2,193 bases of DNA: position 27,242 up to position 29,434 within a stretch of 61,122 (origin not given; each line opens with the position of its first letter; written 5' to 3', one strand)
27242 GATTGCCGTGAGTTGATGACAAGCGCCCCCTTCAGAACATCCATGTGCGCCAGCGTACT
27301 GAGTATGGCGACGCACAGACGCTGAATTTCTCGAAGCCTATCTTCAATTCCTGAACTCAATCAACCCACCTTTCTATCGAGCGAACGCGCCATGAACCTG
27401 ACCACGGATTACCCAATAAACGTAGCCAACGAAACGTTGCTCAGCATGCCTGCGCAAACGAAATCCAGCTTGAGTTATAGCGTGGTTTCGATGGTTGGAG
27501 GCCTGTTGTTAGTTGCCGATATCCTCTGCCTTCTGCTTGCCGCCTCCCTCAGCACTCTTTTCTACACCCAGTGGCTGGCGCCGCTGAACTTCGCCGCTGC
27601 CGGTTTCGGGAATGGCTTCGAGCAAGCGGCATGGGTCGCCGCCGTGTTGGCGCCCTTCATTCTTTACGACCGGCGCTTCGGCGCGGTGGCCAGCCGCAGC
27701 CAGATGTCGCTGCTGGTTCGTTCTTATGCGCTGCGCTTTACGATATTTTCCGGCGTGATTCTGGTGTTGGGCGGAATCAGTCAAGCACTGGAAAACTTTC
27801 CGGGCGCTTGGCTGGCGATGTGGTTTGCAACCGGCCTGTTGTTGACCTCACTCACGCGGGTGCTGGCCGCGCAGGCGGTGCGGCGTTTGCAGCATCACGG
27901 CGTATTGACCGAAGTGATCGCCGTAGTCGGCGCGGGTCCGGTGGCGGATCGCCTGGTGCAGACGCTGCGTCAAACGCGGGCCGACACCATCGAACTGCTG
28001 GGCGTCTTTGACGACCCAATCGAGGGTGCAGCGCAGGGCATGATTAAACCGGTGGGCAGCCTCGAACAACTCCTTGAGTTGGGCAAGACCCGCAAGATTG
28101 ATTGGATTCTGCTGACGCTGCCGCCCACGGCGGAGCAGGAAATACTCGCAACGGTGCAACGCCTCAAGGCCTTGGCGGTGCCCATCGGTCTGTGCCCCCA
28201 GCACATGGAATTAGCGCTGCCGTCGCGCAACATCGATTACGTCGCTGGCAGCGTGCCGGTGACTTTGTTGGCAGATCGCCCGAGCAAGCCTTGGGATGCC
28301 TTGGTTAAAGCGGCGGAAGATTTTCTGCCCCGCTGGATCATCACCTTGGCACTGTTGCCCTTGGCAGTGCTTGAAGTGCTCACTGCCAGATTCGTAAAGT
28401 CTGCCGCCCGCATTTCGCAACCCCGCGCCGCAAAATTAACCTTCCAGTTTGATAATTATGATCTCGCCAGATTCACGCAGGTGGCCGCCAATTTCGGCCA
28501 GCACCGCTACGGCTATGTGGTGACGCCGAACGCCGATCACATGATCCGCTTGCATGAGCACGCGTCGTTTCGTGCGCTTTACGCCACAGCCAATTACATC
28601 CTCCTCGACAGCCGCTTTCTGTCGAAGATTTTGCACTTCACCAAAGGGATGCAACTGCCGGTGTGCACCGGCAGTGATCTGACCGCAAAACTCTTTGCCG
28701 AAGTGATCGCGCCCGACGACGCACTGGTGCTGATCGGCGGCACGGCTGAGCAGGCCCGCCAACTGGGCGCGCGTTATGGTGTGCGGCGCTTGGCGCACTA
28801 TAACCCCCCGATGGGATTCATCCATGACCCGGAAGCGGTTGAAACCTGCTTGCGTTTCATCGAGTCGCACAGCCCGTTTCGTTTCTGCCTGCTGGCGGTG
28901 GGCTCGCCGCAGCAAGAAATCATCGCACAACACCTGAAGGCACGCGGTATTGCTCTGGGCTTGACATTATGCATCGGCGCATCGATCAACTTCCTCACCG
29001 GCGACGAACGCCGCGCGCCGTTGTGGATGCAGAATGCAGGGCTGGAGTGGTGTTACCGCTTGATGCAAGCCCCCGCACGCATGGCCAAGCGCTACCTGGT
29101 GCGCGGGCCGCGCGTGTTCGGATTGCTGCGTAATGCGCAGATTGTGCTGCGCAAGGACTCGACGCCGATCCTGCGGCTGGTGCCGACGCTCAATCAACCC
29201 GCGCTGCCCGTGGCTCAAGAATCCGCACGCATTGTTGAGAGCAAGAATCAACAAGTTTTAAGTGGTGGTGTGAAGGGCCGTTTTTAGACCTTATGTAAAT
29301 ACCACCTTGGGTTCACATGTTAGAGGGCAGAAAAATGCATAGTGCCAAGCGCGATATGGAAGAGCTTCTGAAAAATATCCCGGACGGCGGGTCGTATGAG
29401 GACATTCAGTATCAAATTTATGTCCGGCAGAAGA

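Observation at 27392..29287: Domain-swapped chimera: a duplicated phosphoglycosyl-transferase membrane module fused to a GT26 (WecG/TagA) catalytic domain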

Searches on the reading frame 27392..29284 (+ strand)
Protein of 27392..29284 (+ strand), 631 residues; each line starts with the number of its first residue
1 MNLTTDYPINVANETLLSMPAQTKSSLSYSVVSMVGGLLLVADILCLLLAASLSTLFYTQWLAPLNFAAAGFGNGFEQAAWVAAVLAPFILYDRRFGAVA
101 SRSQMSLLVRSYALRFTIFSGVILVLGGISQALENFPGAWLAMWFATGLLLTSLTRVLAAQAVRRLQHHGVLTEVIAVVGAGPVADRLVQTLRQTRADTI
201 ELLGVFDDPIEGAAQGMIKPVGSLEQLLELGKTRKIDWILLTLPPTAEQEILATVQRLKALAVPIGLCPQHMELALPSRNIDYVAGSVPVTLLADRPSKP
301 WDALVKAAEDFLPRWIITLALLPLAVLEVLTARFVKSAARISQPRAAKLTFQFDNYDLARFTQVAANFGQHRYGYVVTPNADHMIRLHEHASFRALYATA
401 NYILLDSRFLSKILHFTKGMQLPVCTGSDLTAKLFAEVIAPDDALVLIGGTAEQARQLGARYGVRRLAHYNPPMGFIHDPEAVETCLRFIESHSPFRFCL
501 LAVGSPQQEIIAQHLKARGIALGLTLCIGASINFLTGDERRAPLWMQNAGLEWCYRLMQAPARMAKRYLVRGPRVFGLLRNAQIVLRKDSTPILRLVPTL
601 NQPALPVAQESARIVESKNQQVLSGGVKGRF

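Call 4: search_protein_families(library=pfam, proteins=[window:27392-29284:+], max_evalue=0.01)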
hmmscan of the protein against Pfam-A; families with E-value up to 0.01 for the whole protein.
window:27392-29284:+ (631 aa): 2 families
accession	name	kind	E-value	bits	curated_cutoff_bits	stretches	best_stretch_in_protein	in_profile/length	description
PF03808.19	Glyco_tran_WecG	-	2.6e-30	105.9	27.4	1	400-568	1-168/168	Glycosyl transferase WecG/TagA/CpsF family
PF13727.12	CoA_binding_3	-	9.1e-19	68.6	25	1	105-269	18-175/175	CoA-binding domain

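Call 9: find_homologous_proteins(query=window:27392-29284:+, max_evalue=0.00001)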
Query window:27392-29284:+ (631 aa): 452 proteins with E <= 0.00001 among 8000 candidates; the best 120 are listed.
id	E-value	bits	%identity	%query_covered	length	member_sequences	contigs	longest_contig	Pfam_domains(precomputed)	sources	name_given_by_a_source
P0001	0.0e+0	1399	100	100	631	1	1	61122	PF13727.13,PF03808.20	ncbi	-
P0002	0.0e+0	1031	75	98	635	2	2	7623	PF13727.13,PF03808.20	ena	-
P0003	7.3e-294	994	73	99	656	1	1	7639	PF13727.13,PF03808.20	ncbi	-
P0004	8.2e-290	981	73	98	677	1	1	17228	PF13727.13,PF03808.20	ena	-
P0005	3.4e-289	979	73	97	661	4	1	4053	PF13727.13,PF03808.20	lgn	-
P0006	4.1e-288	975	73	95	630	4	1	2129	PF13727.13,PF03808.20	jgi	-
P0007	2.2e-287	973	71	98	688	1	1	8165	PF13727.13,PF03808.20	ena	-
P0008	3.5e-286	969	73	96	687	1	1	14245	PF13727.13,PF03808.20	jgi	jgi:exopolysaccharide biosynthesis WecB/TagA/CpsF family protein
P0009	7.9e-285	964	70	98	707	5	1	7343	PF13727.13,PF03808.20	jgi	-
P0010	6.6e-282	955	71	97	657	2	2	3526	PF13727.13,PF03808.20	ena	-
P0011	2.3e-280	950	70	97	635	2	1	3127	PF13727.13,PF03808.20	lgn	-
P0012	4.7e-280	949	72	94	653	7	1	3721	PF13727.13,PF03808.20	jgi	-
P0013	5.3e-280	948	72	95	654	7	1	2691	PF13727.13,PF03808.20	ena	-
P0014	7.8e-280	948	72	97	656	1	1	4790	PF13727.13,PF03808.20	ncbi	-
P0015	1.3e-279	947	70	99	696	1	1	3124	PF13727.13,PF03808.20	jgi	jgi:exopolysaccharide biosynthesis WecB/TagA/CpsF family protein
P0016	2.3e-279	946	72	95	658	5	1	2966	PF13727.13,PF03808.20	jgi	jgi:exopolysaccharide biosynthesis WecB/TagA/CpsF family protein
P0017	5.9e-279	945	69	99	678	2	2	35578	PF13727.13,PF03808.20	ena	-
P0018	8.8e-279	944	69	98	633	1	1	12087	PF13727.13,PF03808.20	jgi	-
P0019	1.5e-278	944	71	95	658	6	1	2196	PF13727.13,PF03808.20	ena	-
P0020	2.3e-276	936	70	94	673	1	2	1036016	PF13727.13,PF03808.20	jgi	jgi:exopolysaccharide biosynthesis WecB/TagA/CpsF family protein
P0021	4.0e-276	936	72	95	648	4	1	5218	PF13727.13,PF03808.20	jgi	jgi:exopolysaccharide biosynthesis WecB/TagA/CpsF family protein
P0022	3.4e-275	933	71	97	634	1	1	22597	PF13727.13,PF03808.20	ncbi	-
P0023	4.0e-275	932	71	97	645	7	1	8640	PF13727.13,PF03808.20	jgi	jgi:exopolysaccharide biosynthesis WecB/TagA/CpsF family protein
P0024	5.3e-275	932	72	94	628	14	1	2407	PF13727.13,PF03808.20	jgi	jgi:exopolysaccharide biosynthesis WecB/TagA/CpsF family protein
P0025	5.7e-275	932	68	97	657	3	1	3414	PF13727.13,PF03808.20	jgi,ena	-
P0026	1.7e-273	927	69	97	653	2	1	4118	PF13727.13,PF03808.20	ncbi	-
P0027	1.0e-272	924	69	96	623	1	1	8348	PF13727.13,PF03808.20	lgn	-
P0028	3.2e-272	923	71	96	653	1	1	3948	PF13727.13,PF03808.20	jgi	jgi:exopolysaccharide biosynthesis WecB/TagA/CpsF family protein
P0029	5.8e-272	922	68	97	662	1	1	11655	PF13727.13,PF03808.20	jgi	jgi:exopolysaccharide biosynthesis WecB/TagA/CpsF family protein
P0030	7.3e-272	922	69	97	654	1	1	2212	PF13727.13,PF03808.20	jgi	jgi:exopolysaccharide biosynthesis WecB/TagA/CpsF family protein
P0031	7.0e-271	918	69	96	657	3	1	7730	PF13727.13,PF03808.20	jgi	-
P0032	4.9e-268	909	70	95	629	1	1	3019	PF13727.13,PF03808.20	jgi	jgi:exopolysaccharide biosynthesis WecB/TagA/CpsF family protein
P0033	8.1e-267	905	70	93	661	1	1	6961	PF13727.13,PF03808.20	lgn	-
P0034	1.2e-266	904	71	92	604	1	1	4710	PF13727.13,PF03808.20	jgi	jgi:exopolysaccharide biosynthesis WecB/TagA/CpsF family protein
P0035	2.5e-262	890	68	96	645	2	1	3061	PF13727.13,PF03808.20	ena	-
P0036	8.7e-262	888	66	100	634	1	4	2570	PF13727.13,PF03808.20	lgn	-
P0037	2.2e-261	887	66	99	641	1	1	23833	PF13727.13,PF03808.20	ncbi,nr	ncbi:MAG: WecB/TagA/CpsF family glycosyltransferase [Gammaproteobacteria bacterium]|nr:WecB/TagA/Cps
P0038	3.7e-261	886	71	87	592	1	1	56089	PF13727.13,PF03808.20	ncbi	ncbi:MAG: WecB/TagA/CpsF family glycosyltransferase [Sulfuricaulis sp.]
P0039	1.8e-260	884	69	93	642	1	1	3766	PF13727.13,PF03808.20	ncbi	-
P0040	1.4e-259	881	66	97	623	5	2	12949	PF13727.13,PF03808.20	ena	-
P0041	4.5e-257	873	66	95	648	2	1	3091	PF13727.13,PF03808.20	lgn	-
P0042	4.6e-255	866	69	93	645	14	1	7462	PF13727.13,PF03808.20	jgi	jgi:exopolysaccharide biosynthesis WecB/TagA/CpsF family protein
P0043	2.9e-254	863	64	95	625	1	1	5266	PF13727.13,PF03808.20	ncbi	-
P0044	1.2e-251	855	65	94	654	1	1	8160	PF13727.13,PF03808.20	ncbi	-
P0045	4.3e-251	853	66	93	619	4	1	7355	PF13727.13,PF03808.20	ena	-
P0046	4.2e-246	836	64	94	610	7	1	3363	PF13727.13,PF03808.20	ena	-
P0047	3.3e-244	830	63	96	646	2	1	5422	PF13727.13,PF03808.20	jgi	jgi:exopolysaccharide biosynthesis WecB/TagA/CpsF family protein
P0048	5.4e-242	823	63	95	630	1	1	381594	PF13727.13,PF03808.20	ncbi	-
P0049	1.3e-237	808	64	92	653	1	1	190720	PF13727.13,PF03808.20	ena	-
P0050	5.6e-236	803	60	95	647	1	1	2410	PF13727.13,PF03808.20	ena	-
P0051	7.4e-236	803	64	88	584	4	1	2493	PF13727.13,PF03808.20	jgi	jgi:exopolysaccharide biosynthesis WecB/TagA/CpsF family protein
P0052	7.5e-236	803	60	97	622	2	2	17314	PF13727.13,PF03808.20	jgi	jgi:exopolysaccharide biosynthesis WecB/TagA/CpsF family protein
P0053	2.4e-234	798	61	96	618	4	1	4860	PF13727.13,PF03808.20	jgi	jgi:exopolysaccharide biosynthesis WecB/TagA/CpsF family protein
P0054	6.6e-234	796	61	97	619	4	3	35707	PF13727.13,PF03808.20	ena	-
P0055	3.9e-233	794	64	90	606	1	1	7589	PF13727.13,PF03808.20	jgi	jgi:exopolysaccharide biosynthesis WecB/TagA/CpsF family protein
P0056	1.3e-231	789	62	92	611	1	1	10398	PF13727.13,PF03808.20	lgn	-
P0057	1.6e-230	785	64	88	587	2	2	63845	PF13727.13,PF03808.20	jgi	jgi:exopolysaccharide biosynthesis WecB/TagA/CpsF family protein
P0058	3.4e-230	784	61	96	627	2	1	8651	PF13727.13,PF03808.20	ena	-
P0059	1.7e-229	782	59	96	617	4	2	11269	PF13727.13,PF03808.20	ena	-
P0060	4.4e-228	777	64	88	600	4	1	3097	PF13727.13,PF03808.20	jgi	jgi:exopolysaccharide biosynthesis WecB/TagA/CpsF family protein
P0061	2.9e-227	774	64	89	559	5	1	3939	PF13727.13,PF03808.20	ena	-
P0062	1.1e-226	772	61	93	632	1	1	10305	PF13727.13,PF03808.20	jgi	jgi:exopolysaccharide biosynthesis WecB/TagA/CpsF family protein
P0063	2.0e-226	772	61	92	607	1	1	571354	PF13727.13,PF03808.20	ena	-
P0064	1.5e-225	769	60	94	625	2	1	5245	PF13727.13,PF03808.20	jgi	jgi:exopolysaccharide biosynthesis WecB/TagA/CpsF family protein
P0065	2.6e-225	768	60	97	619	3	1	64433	PF13727.13,PF03808.20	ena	-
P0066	2.2e-224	765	62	91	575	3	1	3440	PF13727.13,PF03808.20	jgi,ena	-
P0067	7.6e-224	763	58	93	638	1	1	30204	PF13727.13,PF03808.20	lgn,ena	-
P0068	1.7e-222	759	63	89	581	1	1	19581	PF13727.13,PF03808.20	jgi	jgi:N-acetylglucosaminyldiphosphoundecaprenol N-acetyl-beta-D-mannosaminyltransferase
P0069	1.2e-221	756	59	93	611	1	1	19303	PF13727.13,PF03808.20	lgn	-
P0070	9.6e-219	746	60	92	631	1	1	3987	PF13727.13,PF03808.20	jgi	jgi:exopolysaccharide biosynthesis WecB/TagA/CpsF family protein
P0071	9.5e-218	743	58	91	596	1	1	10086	PF13727.13,PF03808.20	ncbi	-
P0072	2.6e-216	738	70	76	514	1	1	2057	PF13727.13,PF03808.20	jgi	jgi:exopolysaccharide biosynthesis WecB/TagA/CpsF family protein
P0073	2.1e-215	735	58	93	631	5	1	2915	PF13727.13,PF03808.20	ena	-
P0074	3.2e-215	735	59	92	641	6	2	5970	PF13727.13,PF03808.20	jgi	jgi:exopolysaccharide biosynthesis WecB/TagA/CpsF family protein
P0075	2.2e-214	732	58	96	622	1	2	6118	PF13727.13,PF03808.20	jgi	jgi:exopolysaccharide biosynthesis WecB/TagA/CpsF family protein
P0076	1.0e-213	729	59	91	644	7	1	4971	PF13727.13,PF03808.20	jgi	jgi:exopolysaccharide biosynthesis WecB/TagA/CpsF family protein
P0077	1.5e-213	729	57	93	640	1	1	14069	PF13727.13,PF03808.20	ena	-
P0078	1.4e-212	726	59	90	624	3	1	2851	PF13727.13,PF03808.20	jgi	jgi:exopolysaccharide biosynthesis WecB/TagA/CpsF family protein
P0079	1.6e-212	726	56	98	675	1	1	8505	PF13727.13,PF03808.20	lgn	-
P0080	4.6e-212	724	56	96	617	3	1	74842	PF13727.13,PF03808.20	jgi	jgi:exopolysaccharide biosynthesis WecB/TagA/CpsF family protein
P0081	1.4e-211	722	57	96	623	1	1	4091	PF13727.13,PF03808.20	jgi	jgi:exopolysaccharide biosynthesis WecB/TagA/CpsF family protein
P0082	3.1e-211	721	61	89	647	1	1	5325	PF13727.13,PF03808.20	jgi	jgi:exopolysaccharide biosynthesis WecB/TagA/CpsF family protein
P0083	4.3e-211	721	58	85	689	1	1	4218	PF13727.13,PF03808.20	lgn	-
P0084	5.7e-210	717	58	94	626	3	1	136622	PF13727.13,PF03808.20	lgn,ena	-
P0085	1.1e-206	706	58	92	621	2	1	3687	PF13727.13,PF03808.20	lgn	-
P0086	3.8e-206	705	57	91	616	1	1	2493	PF13727.13,PF03808.20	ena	-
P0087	5.9e-206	704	55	90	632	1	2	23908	PF13727.13,PF03808.20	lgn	-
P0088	6.4e-206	704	56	96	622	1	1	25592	PF13727.13,PF03808.20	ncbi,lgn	-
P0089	1.1e-205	703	58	89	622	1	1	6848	PF13727.13,PF03808.20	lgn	-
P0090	2.0e-205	702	57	94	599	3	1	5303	PF13727.13,PF03808.20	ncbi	-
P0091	1.8e-202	692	57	89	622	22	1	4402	PF13727.13,PF03808.20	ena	-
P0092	4.3e-202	691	53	97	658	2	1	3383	PF13727.13,PF03808.20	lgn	-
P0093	6.0e-202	691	59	90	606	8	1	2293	PF13727.13,PF03808.20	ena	-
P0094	6.2e-202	691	58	92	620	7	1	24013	PF13727.13,PF03808.20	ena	-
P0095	1.7e-200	686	55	90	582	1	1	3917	PF13727.13,PF03808.20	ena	-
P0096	5.9e-200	684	54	91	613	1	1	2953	PF13727.13,PF03808.20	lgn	-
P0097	8.7e-200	684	56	94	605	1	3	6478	PF13727.13,PF03808.20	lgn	-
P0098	2.9e-199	682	58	86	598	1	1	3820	PF13727.13,PF03808.20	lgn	-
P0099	6.4e-199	681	56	91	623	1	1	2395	PF13727.13,PF03808.20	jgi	-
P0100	7.0e-199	681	57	90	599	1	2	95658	PF13727.13,PF03808.20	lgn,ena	-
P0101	1.2e-198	680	62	79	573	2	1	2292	PF13727.13,PF03808.20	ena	-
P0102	1.3e-198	680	76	64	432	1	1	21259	PF13727.13,PF03808.20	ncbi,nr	ncbi:MAG: WecB/TagA/CpsF family glycosyltransferase, partial [Sulfuricaulis sp.]|nr:WecB/TagA/CpsF f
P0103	1.3e-198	680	57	91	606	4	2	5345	PF13727.13,PF03808.20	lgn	-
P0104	2.2e-198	679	57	87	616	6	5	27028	PF13727.13,PF03808.20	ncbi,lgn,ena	-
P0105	3.5e-198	678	56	91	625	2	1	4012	PF13727.13,PF03808.20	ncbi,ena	-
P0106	3.6e-198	678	57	90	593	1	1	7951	PF13727.13,PF03808.20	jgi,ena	-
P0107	6.0e-197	674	58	90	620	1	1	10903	PF13727.13,PF03808.20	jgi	jgi:exopolysaccharide biosynthesis WecB/TagA/CpsF family protein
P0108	2.2e-196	672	49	96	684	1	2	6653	PF13727.13,PF03808.20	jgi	-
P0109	1.6e-195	669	55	89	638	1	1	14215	PF13727.13,PF03808.20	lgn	-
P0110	4.0e-195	668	57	83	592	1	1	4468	PF13727.13,PF03808.20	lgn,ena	-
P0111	1.4e-194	666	53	85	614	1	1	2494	PF13727.13,PF03808.20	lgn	-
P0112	3.5e-194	665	55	91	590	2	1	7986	PF13727.13,PF03808.20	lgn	-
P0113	3.7e-193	662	54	95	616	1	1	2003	PF13727.13,PF03808.20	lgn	-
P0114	5.7e-193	661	54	95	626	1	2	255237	PF13727.13,PF03808.20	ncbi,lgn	-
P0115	4.7e-192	658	53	91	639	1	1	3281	PF13727.13,PF03808.20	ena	-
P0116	1.6e-191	656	55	96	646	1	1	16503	PF13727.13,PF03808.20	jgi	-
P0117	2.4e-191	656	53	91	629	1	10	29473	PF13727.13,PF03808.20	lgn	-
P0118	4.3e-191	655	55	89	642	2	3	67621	PF13727.13,PF03808.20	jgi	jgi:exopolysaccharide biosynthesis WecB/TagA/CpsF family protein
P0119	4.6e-191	655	53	94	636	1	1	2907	PF13727.13,PF03808.20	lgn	-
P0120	6.5e-191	654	55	89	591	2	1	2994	PF13727.13,PF03808.20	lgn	-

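Call 12: search_protein_families(library=ncbifam, proteins=[window:27392-29284:+], max_evalue=0.001)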
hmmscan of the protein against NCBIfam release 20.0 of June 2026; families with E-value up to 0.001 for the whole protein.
window:27392-29284:+ (631 aa): 9 families
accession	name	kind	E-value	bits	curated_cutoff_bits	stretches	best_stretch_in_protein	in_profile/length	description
TIGR03023.1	WcaJ_sugtrans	equivalog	1.3e-27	97.3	410.75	1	45-327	5-284/453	undecaprenyl-phosphate glucose phosphotransferase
TIGR03025.1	EPS_sugtrans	subfamily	4.5e-27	95.4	295.55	1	42-329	2-281/445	exopolysaccharide biosynthesis polyprenyl glycosylphosphotransferase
NF041872.1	EPS_EpsA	equivalog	5.5e-23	81.7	500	1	361-575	34-250/265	exopolysaccharide biosynthesis glycosyltransferase EpsA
TIGR00696.1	wecG_tagA_cpsF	superfamily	1.8e-18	66.9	69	1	399-570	5-175/178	WecB/TagA/CpsF family glycosyltransferase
NF002980.1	PRK03692.1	equivalog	1.5e-16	60.6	323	1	360-567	19-225/240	lipopolysaccharide N-acetylmannosaminouronosyltransferase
NF007518.0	PRK10124.1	equivalog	2.6e-16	59.4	684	1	88-330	64-298/464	undecaprenyl-phosphate glucose phosphotransferase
NF050817.1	PolSacchBiosHfsE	equivalog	1.3e-11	43.9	750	1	151-313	118-279/467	polysaccharide biosynthesis protein HfsE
TIGR03022.1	WbaP_sugtrans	subfamily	4.6e-11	42.6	403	1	39-334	1-287/456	undecaprenyl-phosphate galactose phosphotransferase WbaP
NF041710.1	UDPacetylman_taseTarA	equivalog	3.1e-10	39.9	350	1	348-566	11-229/247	N-acetylglucosaminyldiphosphoundecaprenol N-acetyl-beta-D-mannosaminyltransferase TarA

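Call 14: find_related_loci(query=A1, collection=genome_contigs, flank=10000)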
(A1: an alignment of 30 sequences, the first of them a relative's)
Query A1 (631 aa) in genome_contigs; peptide patterns used: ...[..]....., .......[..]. (x = any residue, [..] = any of these).
137 stretches matched a pattern; 107 encode a relative of the query (tblastn E <= 1e-3); the best 80 are kept; 80 distinct loci.
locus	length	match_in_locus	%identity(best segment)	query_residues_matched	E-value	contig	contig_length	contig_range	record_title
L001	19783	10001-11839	70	1-612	0e+0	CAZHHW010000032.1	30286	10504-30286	MAG TPA_asm: uncultured Gammaproteobacteria bacterium isolate SRP193066_co2_437 genome assembly, contig: NODE_771_length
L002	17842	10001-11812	72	1-603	0e+0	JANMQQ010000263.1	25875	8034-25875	MAG: Gammaproteobacteria bacterium isolate OTE_51_metabat_186 OTE_51_k141_3912777, whole genome shotgun sequence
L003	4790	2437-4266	72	1-610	0e+0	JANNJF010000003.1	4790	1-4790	MAG: Gammaproteobacteria bacterium isolate SOY_40_concoct_339_sub SOY_40_k141_623, whole genome shotgun sequence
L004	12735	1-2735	71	1-609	0e+0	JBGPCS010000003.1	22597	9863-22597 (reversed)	MAG: Sulfurifustaceae bacterium isolate OBJ_0618_050_43 k141_3591554_length_22597_cov_19.3938, whole genome shotgun sequ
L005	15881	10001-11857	66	1-623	0e+0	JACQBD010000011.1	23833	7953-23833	MAG: Gammaproteobacteria bacterium isolate NC_groundwater_933_Pr1_S-0.2um_54_18 Montesol18-Sp2_coassembly_scaffold_17946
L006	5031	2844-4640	64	1-598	0e+0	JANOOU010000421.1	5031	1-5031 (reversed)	MAG: Gammaproteobacteria bacterium isolate VAR_43_metabat_104 VAR_43_k141_3026599, whole genome shotgun sequence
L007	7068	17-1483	69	110-598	0e+0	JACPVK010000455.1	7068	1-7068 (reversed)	MAG: Gammaproteobacteria bacterium isolate NC_groundwater_783_Ag_S2p5_49_5 JBCH_GD18_4_SO25_S179_scaffold_932894, whole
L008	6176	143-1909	58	22-611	0e+0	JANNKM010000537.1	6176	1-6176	MAG: Rhizobacter sp. isolate SOY_4_C_metabat_101 SOY_4_C_k141_1563284, whole genome shotgun sequence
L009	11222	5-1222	76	222-623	0e+0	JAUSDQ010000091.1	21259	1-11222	MAG: Sulfuricaulis sp. isolate E14_maxbin.089_sub E14_k141_737025, whole genome shotgun sequence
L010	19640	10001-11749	57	5-587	0e+0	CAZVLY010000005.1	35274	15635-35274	MAG TPA_asm: uncultured Piscinibacter sp. isolate SRP170004_co1_75 genome assembly, contig: NODE_1656_length_35274_cov_1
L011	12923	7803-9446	57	50-598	0e+0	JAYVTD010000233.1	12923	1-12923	MAG: Rhizobacter sp. isolate GL74_DN_metabinner_50_sub GL74_DN_metabinner_50_sub_232, whole genome shotgun sequence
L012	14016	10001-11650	52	32-586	3e-176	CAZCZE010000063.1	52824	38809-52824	MAG TPA_asm: uncultured Gammaproteobacteria bacterium isolate binchicken_co31_201 genome assembly, contig: k141_2778789,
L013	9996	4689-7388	54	22-594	1e-174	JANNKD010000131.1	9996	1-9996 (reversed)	MAG: Gammaproteobacteria bacterium isolate SOY_4_C_metabat_241 SOY_4_C_k141_3885319, whole genome shotgun sequence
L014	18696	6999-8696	51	16-591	1e-174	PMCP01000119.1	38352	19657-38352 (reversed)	MAG: Gammaproteobacteria bacterium isolate fen_1219 73.20120700_E3M.140_contig_289345, whole genome shotgun sequence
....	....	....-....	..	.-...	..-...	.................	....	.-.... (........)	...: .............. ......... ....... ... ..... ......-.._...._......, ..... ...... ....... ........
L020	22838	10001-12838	50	26-588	4e-159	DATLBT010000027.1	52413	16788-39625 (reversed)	MAG TPA_asm: Verrucomicrobiia bacterium isolate SMAG_U14305 k141_2353019, whole genome shotgun sequence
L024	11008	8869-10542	45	13-588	1e-146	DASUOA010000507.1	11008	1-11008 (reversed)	MAG TPA_asm: Arenimonas sp. isolate SMAG_U1616 k141_368845, whole genome shotgun sequence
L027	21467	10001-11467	48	81-592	1e-132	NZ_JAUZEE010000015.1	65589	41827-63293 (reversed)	Leptothrix discophora strain CCM 2812 NODE_15_length_65589_cov_192.438307, whole genome shotgun sequence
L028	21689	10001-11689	46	27-592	3e-131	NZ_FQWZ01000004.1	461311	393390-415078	Hydrocarboniphaga daqingensis strain CGMCC 1.7049, whole genome shotgun sequence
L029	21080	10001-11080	51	174-587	8e-127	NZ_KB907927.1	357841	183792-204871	Solimonas variicoloris DSM 15731 H149DRAFT_scaffold00003.3, whole genome shotgun sequence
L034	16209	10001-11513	67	89-592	0e+0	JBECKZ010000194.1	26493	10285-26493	MAG: Thiohalomonadales bacterium isolate ETDI88 k127_2678453, whole genome shotgun sequence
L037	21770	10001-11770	54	20-617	0e+0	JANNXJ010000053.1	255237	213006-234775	MAG: Gammaproteobacteria bacterium isolate VAR_34_metabat_212 VAR_34_k141_2676167, whole genome shotgun sequence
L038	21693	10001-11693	66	24-592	0e+0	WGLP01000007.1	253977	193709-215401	MAG: Gammaproteobacteria bacterium isolate RI_92 c_000000173588, whole genome shotgun sequence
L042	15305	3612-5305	65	23-588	9e-179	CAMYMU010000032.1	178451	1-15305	MAG: uncultured Ectothiorhodospiraceae bacterium isolate ES_Gamma_071 genome assembly, contig: scaffold_28, whole genome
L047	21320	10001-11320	64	89-587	4e-103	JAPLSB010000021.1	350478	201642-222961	MAG: Gammaproteobacteria bacterium isolate LacPavin_0920_WC70_MAG_66_37 LacPavin_0920_WC70_scaffold_886145, whole genome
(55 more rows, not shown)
